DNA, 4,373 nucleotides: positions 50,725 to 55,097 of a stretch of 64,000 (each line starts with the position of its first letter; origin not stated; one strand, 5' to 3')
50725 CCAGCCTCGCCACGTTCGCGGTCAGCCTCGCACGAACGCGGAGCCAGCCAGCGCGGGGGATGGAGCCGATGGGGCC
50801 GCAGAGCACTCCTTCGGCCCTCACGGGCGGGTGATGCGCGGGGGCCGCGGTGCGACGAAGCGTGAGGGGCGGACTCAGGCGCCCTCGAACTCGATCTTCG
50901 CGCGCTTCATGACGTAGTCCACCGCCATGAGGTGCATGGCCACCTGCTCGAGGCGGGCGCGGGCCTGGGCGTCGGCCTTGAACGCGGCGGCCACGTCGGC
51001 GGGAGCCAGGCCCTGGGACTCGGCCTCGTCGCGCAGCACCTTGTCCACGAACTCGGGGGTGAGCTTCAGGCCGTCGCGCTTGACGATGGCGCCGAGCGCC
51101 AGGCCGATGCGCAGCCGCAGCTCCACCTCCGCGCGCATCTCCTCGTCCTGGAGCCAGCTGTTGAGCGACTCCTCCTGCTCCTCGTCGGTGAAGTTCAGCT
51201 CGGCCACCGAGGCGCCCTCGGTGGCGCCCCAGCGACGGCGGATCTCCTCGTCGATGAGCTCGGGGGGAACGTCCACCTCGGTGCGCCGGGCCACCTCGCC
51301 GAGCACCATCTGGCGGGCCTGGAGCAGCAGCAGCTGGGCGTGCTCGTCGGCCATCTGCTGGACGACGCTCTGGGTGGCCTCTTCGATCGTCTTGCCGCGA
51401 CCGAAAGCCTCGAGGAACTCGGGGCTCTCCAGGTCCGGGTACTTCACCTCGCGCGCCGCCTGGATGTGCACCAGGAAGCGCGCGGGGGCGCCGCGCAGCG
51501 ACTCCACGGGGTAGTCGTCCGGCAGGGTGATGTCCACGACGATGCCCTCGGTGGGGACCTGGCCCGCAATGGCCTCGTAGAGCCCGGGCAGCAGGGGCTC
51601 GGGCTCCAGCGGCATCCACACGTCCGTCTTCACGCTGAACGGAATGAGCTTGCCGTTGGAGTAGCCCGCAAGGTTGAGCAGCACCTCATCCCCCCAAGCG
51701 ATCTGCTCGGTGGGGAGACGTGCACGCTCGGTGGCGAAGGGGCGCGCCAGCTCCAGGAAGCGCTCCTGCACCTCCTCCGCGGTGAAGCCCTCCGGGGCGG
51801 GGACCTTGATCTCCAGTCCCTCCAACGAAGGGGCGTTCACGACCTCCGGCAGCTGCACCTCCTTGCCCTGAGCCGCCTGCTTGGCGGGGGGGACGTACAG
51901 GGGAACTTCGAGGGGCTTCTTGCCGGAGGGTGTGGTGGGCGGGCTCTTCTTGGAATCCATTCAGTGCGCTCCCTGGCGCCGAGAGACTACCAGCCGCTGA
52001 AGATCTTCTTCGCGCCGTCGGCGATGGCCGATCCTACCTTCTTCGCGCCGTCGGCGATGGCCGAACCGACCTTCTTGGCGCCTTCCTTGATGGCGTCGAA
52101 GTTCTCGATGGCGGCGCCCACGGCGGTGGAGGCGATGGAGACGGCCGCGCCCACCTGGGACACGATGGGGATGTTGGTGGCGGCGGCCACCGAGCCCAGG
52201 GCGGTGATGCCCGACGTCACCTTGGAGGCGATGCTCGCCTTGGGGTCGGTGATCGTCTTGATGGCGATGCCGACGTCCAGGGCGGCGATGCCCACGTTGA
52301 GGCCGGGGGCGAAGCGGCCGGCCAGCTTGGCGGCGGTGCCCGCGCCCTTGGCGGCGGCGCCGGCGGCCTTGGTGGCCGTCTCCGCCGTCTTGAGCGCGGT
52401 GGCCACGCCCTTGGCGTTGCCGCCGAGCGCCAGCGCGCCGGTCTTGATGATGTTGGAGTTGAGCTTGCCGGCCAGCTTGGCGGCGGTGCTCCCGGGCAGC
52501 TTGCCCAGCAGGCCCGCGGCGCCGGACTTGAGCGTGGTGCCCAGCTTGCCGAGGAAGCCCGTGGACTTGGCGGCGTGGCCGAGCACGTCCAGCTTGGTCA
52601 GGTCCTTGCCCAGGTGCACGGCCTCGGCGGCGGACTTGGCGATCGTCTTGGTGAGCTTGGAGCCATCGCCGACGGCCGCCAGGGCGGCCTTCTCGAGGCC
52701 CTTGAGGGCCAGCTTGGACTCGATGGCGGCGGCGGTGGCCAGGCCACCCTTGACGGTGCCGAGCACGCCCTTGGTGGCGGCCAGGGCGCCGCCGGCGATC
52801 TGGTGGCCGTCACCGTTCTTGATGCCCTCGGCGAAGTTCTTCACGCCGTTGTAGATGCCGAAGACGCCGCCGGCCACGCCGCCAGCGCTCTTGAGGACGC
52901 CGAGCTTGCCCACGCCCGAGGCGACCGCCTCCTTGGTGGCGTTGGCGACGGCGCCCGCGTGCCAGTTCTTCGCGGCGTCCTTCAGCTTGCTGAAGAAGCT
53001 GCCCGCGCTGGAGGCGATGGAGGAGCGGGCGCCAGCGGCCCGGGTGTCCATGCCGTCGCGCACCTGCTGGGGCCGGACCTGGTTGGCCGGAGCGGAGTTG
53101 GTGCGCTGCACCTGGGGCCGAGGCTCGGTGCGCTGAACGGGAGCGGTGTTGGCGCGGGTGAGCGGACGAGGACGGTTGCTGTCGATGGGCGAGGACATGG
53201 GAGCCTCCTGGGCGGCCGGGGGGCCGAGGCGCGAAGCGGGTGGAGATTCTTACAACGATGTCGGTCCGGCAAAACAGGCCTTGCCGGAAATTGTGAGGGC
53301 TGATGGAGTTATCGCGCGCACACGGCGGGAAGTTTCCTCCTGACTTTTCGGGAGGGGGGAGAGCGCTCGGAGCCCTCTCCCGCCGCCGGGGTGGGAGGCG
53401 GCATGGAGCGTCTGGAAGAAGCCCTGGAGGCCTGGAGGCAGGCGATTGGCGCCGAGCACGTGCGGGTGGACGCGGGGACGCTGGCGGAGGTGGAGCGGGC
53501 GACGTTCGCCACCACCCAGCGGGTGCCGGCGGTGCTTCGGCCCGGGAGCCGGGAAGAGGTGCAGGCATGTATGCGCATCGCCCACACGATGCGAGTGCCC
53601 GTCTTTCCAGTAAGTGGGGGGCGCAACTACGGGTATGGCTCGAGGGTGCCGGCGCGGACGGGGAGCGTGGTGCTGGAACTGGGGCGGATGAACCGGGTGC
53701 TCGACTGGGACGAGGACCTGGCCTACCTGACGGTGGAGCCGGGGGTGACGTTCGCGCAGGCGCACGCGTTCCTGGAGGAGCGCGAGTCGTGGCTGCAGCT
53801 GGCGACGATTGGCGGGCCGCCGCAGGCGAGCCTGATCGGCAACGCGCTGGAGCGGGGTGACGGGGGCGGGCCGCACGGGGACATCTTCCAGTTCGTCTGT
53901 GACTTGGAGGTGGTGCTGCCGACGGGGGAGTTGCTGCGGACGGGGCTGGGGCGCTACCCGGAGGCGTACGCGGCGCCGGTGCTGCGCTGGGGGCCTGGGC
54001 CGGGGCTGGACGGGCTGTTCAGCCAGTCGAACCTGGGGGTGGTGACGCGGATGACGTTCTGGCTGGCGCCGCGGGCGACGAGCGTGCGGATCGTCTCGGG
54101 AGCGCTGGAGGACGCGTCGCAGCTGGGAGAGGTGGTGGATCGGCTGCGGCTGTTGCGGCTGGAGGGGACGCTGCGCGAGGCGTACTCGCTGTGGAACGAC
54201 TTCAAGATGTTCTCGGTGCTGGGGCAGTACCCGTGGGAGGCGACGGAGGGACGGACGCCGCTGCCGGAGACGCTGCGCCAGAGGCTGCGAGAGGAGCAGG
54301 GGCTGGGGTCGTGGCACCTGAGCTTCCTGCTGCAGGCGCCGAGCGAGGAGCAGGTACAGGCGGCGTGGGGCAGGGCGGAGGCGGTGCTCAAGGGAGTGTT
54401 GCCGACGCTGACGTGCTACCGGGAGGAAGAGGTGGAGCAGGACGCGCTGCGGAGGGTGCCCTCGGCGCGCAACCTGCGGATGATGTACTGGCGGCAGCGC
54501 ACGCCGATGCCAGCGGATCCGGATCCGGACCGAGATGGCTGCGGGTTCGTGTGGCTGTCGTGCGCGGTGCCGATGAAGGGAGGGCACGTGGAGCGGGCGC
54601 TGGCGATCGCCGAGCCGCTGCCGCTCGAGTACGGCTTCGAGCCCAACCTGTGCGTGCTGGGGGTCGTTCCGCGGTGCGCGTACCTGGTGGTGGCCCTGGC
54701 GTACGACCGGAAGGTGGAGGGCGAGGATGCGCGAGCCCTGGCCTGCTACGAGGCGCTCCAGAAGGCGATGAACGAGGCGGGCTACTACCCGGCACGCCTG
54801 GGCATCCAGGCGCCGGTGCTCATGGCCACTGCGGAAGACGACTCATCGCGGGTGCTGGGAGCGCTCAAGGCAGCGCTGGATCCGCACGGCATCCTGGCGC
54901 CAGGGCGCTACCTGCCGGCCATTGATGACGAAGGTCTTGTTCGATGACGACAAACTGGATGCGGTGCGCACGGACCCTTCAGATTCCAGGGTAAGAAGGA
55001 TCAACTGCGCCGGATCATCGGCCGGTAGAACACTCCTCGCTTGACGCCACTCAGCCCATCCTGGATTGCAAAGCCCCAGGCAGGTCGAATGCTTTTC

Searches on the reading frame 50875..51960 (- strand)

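Call 10: search_protein_families(library=ncbifam, proteins=[window:50875-51960:-], max_evalue=0.1)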
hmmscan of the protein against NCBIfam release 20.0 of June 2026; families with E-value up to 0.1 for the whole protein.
window:50875-51960:- (361 aa): 1 family
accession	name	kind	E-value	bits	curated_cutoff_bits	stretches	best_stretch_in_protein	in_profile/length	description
TIGR00115.1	tig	equivalog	4e-37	128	180.2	1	41-350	105-409/410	trigger factor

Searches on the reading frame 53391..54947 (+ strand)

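Call 10: search_protein_families(library=ncbifam, proteins=[window:53391-54947:+], max_evalue=0.1)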
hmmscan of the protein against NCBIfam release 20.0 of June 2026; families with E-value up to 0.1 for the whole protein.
window:53391-54947:+ (518 aa): 4 families
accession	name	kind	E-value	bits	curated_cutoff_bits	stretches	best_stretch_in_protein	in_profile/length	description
TIGR00387.1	glcD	equivalog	3.4e-13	49.2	567.9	1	48-243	1-188/413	glycolate oxidase subunit GlcD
NF008408.0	PRK11230.1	equivalog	1.6e-09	36.8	897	1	45-251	55-253/499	glycolate oxidase subunit GlcD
TIGR01678.1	FAD_lactone_ox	subfamily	4e-07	29.3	396.8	1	49-199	19-164/438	sugar 1,4-lactone oxidase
TIGR01679.1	bact_FAD_ox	subfamily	0.012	14.5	292.25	1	47-196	14-155/419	FAD-linked oxidoreductase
